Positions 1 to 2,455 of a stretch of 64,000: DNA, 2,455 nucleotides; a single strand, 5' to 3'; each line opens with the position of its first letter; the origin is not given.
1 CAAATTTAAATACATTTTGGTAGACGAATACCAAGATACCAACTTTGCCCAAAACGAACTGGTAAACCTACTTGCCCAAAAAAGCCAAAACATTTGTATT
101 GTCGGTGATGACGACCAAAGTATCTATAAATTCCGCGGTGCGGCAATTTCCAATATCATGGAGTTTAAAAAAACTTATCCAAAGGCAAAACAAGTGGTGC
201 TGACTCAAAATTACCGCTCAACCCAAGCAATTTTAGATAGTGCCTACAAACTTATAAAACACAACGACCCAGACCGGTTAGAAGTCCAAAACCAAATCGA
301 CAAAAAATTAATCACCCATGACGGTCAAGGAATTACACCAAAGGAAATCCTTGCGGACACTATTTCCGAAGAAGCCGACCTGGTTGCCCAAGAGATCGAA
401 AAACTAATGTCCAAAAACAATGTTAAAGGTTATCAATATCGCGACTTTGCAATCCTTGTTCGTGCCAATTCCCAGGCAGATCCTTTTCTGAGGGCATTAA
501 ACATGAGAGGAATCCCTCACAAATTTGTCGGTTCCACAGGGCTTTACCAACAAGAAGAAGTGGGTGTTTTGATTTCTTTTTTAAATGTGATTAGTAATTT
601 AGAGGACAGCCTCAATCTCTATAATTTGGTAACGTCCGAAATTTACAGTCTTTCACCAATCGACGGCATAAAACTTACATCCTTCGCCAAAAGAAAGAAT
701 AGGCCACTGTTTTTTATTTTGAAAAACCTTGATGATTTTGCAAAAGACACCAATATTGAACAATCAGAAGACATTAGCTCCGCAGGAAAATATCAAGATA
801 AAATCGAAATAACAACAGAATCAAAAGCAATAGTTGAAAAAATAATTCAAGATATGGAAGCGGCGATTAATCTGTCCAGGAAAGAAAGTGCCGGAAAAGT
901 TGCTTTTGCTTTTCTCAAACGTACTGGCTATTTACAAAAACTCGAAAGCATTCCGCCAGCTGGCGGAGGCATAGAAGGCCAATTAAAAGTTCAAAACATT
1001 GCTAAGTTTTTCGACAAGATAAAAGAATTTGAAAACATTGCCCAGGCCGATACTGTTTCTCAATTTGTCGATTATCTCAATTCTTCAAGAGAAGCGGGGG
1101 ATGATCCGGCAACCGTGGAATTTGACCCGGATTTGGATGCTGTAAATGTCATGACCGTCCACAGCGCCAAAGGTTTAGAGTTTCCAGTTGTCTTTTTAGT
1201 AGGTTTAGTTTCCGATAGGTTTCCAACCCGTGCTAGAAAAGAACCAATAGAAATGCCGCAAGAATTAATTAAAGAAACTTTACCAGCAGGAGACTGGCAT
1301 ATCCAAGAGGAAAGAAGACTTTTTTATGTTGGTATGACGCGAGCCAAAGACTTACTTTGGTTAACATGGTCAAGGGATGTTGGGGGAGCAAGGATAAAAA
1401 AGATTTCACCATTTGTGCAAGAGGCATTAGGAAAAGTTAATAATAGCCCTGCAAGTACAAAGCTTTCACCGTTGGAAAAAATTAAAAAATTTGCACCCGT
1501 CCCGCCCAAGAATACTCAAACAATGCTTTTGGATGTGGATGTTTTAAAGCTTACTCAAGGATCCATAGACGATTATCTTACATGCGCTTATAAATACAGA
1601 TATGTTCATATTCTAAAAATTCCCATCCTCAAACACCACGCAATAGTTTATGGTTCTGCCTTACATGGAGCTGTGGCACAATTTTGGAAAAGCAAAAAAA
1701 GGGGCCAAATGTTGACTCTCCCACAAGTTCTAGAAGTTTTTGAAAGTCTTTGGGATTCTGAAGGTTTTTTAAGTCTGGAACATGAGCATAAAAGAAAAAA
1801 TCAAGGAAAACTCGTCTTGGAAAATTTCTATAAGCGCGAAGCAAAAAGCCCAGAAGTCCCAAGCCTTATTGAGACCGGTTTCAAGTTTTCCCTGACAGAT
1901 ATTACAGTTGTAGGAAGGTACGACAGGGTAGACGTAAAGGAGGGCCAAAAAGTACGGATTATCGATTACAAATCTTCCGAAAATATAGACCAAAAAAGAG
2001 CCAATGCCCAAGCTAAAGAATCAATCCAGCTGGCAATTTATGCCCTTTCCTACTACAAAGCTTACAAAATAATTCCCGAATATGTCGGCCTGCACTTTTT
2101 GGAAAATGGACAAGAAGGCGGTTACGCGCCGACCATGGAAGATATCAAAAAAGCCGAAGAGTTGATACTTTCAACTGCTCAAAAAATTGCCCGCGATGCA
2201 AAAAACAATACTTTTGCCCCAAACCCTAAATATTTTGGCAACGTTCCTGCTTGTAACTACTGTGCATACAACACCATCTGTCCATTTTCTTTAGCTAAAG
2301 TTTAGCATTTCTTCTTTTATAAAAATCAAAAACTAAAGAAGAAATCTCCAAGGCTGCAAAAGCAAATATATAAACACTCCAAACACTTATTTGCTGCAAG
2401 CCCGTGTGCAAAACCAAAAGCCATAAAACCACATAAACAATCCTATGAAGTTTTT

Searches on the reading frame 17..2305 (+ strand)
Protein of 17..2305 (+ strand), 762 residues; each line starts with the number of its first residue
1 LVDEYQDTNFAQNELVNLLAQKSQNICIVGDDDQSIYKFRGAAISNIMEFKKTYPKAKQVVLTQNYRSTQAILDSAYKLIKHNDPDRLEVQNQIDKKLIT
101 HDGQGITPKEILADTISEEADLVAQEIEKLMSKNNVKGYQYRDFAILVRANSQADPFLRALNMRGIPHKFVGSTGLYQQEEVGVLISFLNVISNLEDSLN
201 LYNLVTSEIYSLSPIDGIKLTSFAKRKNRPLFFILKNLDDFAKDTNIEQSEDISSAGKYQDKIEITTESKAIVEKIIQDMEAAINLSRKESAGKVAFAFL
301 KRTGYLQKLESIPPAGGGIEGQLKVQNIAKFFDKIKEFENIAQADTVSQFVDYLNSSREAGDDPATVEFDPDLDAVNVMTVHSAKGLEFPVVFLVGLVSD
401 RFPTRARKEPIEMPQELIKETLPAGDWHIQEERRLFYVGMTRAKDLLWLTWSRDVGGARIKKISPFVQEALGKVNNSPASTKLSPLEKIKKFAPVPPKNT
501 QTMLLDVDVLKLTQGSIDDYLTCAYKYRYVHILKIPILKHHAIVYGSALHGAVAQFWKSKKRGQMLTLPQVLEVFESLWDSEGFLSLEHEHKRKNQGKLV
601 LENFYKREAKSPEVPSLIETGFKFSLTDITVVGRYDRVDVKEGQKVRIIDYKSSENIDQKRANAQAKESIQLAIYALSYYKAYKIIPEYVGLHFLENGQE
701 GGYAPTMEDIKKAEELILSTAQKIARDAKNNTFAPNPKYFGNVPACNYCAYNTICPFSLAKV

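Call 10: search_protein_families(library=pfam, proteins=[window:17-2305:+], max_evalue=0.00001)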
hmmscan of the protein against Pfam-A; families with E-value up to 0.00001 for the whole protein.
window:17-2305:+ (762 aa): 5 families
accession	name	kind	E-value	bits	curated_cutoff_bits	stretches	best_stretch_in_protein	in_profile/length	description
PF13361.12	UvrD_C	-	3e-54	185.2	25.6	1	60-453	1-349/350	UvrD-like helicase C-terminal domain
PF12705.13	PDDEXK_1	-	6.9e-30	105.2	22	1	512-756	2-247/247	PD-(D/E)XK nuclease superfamily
PF00580.27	UvrD-helicase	-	1e-21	78.3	23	1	1-55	217-271/271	UvrD/REP helicase N-terminal domain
PF13538.12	UvrD_C_2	-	1.7e-12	47.5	27.4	0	427-450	29-52/52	UvrD-like helicase C-terminal domain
PF13245.12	AAA_19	-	2.3e-06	28.3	25.1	1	1-40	95-134/134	AAA domain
